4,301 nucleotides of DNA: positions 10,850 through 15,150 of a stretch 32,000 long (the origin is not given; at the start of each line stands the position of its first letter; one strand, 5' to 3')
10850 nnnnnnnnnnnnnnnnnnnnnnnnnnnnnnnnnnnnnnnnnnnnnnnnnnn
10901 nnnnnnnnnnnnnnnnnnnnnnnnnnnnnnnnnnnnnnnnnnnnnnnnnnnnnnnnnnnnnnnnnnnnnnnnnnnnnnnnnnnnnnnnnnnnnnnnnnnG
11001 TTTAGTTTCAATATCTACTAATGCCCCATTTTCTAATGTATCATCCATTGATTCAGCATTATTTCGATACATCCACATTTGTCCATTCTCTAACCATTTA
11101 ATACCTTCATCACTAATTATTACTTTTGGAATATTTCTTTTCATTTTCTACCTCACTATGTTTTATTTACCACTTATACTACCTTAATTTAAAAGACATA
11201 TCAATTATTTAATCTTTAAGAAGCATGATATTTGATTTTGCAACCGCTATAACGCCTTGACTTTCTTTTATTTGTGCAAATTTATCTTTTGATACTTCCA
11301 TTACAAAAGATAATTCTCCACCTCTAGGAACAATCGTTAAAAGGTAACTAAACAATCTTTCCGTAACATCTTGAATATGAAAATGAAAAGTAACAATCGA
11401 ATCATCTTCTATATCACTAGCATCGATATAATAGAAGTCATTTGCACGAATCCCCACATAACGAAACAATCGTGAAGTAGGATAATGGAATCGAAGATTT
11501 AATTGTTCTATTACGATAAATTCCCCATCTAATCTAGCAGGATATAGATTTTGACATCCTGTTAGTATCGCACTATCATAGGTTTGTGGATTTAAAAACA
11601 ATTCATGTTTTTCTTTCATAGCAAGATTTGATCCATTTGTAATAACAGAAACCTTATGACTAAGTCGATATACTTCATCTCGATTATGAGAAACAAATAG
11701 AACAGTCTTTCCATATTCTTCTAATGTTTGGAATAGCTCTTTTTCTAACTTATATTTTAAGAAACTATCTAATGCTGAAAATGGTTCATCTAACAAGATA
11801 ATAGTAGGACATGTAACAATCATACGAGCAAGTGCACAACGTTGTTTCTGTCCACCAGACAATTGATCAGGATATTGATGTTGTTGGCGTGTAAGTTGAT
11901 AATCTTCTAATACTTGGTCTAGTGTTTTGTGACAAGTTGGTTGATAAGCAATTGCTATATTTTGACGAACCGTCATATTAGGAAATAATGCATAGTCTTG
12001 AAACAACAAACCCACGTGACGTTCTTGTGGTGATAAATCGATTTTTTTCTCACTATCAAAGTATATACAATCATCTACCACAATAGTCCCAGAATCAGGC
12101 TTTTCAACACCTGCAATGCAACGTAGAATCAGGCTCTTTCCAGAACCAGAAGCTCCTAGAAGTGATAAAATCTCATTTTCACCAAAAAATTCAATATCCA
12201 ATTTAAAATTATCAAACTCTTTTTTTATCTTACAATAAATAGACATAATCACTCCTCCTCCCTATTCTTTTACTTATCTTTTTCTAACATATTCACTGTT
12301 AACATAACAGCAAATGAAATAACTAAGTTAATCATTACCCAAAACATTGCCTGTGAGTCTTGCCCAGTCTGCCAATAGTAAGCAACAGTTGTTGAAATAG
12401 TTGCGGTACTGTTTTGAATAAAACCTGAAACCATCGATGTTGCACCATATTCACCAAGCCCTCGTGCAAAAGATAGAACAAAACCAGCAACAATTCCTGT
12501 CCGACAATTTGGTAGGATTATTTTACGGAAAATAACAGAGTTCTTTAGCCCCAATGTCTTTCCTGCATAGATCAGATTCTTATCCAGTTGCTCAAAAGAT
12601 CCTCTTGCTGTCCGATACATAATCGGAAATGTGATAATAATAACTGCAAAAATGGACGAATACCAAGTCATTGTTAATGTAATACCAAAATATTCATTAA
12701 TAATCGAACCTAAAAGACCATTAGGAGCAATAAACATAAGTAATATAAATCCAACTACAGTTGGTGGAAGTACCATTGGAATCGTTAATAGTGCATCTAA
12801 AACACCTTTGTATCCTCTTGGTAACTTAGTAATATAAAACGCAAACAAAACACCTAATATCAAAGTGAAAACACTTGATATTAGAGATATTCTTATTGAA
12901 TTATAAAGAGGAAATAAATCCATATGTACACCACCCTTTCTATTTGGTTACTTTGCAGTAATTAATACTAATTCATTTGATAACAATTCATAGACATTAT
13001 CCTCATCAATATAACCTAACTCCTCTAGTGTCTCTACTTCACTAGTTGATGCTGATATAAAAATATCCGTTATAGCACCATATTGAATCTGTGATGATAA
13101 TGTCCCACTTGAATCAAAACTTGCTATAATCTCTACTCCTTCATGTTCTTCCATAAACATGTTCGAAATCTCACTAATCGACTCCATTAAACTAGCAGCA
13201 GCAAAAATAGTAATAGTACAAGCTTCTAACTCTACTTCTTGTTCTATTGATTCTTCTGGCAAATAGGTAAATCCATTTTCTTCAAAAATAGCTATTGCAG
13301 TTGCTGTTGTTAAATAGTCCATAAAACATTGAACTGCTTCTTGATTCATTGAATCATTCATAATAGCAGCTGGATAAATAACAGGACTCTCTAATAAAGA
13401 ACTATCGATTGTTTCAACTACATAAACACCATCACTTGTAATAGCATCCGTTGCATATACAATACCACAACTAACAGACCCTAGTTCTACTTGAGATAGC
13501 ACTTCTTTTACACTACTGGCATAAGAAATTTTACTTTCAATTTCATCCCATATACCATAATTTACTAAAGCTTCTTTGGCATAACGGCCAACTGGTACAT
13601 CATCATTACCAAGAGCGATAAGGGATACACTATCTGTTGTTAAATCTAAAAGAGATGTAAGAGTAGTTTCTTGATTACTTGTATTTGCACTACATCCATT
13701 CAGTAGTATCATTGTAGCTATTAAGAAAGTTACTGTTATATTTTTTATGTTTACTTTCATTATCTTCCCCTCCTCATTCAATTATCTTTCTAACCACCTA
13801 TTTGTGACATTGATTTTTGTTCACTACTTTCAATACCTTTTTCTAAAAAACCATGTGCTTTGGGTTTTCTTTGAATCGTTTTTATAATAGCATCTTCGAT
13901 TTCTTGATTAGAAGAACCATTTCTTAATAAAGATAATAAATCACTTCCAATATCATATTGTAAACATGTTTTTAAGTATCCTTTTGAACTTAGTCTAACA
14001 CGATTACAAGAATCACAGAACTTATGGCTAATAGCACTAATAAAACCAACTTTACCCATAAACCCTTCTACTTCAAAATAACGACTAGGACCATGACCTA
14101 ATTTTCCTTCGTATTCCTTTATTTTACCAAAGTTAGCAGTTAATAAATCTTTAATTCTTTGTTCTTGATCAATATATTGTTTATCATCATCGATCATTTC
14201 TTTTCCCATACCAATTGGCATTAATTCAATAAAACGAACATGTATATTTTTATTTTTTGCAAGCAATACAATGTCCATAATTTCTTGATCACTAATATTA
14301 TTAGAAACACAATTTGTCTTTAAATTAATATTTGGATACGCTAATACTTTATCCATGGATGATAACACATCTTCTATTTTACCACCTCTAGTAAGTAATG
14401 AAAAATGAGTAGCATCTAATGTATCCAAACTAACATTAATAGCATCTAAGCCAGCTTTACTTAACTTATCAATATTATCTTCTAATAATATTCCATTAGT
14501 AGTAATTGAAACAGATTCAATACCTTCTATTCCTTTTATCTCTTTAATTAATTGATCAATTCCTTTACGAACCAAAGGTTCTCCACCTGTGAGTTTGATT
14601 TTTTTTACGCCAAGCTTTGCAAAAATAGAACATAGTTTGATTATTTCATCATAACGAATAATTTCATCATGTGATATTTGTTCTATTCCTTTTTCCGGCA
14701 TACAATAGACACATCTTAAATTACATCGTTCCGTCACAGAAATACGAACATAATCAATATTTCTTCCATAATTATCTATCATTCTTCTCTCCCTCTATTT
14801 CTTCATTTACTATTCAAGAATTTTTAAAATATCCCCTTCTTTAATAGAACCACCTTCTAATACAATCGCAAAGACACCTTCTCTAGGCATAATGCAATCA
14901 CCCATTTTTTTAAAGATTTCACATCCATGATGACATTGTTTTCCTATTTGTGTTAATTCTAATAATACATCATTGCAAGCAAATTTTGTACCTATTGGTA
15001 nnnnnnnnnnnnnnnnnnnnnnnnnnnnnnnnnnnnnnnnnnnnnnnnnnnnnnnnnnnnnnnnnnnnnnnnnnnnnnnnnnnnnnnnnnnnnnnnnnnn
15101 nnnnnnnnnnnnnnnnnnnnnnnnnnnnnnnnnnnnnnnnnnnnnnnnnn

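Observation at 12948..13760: Circularly permuted ModA molybdate-binding protein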

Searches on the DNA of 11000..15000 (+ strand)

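Call 38: search_dna_similar(query=window:11000-15000:+, collection=plasmids, mode=near, max_rows=5)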
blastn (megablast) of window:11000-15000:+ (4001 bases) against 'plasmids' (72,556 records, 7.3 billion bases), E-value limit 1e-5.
No match.
